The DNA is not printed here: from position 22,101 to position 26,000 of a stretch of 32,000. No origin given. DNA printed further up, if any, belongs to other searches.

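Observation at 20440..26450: About 180 consecutive hendecad (11-residue) units with an aromatic marker residue: a possible ~2,000-aa rod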

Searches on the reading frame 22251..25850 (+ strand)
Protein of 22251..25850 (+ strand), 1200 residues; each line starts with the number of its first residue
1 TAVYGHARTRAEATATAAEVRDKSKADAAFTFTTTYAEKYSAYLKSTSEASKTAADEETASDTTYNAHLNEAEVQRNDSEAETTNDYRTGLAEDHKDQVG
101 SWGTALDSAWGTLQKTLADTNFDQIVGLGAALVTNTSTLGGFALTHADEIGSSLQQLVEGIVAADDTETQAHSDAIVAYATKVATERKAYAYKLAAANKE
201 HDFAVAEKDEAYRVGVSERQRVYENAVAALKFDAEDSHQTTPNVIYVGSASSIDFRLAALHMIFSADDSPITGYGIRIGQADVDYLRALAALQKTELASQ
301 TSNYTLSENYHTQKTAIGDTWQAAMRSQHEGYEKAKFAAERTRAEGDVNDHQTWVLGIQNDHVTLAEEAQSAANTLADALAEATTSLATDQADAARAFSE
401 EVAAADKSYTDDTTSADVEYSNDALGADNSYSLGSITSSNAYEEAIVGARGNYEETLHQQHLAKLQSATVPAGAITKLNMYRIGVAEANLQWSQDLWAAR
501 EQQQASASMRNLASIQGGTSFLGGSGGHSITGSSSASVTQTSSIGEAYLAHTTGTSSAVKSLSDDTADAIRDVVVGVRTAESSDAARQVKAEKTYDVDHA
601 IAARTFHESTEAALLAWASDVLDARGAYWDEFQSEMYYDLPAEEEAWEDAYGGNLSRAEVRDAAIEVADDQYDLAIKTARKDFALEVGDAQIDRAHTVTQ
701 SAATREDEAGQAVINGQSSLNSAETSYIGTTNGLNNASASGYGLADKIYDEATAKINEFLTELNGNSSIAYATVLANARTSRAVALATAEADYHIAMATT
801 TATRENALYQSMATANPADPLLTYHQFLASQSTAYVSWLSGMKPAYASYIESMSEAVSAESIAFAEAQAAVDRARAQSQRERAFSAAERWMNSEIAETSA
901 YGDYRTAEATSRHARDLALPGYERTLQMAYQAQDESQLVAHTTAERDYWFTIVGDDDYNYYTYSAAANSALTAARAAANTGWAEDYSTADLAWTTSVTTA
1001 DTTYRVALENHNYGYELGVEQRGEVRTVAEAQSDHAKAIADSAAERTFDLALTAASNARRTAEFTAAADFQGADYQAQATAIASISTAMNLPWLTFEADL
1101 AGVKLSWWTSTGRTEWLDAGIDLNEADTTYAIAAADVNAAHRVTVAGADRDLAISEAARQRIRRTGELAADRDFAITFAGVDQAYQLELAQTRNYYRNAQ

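Call 42: search_protein_representatives(protein=window:22251-25850:+)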
Query: 1200 residues. Proteins with E-value up to 0.001 (for the whole library): 32; up to 1e-10: 18; up to 1e-30: 2. The best 32 are listed.
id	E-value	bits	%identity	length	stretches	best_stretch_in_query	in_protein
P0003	2.1e-70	254.3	41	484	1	341-731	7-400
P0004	9.4e-41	156.1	27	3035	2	340-1195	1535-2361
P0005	2.6e-30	121.6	30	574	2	842-1199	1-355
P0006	3.6e-30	121.1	27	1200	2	282-1175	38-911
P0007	1.4e-26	109.2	30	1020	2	787-1195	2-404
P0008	8.7e-26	106.6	30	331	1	590-909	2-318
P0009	5.1e-24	100.7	28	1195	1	579-1186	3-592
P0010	1.7e-18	82.5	31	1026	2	890-1185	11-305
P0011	1.4e-16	76.1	31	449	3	27-238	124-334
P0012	4.7e-16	74.4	31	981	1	932-1196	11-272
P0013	3.0e-15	71.7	29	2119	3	346-1109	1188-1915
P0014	1.2e-14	69.8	32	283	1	923-1133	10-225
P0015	1.3e-13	66.3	27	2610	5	336-1130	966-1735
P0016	1.9e-12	62.4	30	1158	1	778-1193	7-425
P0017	8.0e-12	60.4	28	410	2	288-627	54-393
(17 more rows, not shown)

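Call 44: search_protein_families(library=pfam, alignment_id=A2, max_evalue=0.001)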
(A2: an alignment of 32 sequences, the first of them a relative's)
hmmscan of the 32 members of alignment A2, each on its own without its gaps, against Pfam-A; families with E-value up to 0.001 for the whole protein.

A. member 1, P0003 (484 aa): 0 families

B. families by the number of members that match (of 32 scanned): 5 families
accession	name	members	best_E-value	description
PF19077.6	Big_13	1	1e-10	Bacterial Ig-like domain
PF13620.12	CarboxypepD_reg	1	3.9e-10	Carboxypeptidase regulatory-like domain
PF15648.12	Tox-REase-5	1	8.3e-09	Restriction endonuclease fold toxin 5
PF14412.12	AHH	1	2e-08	A nuclease family of the HNH/ENDO VII superfamily with conserved AHH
PF15538.12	Ntox46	1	4.6e-05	Bacterial toxin 46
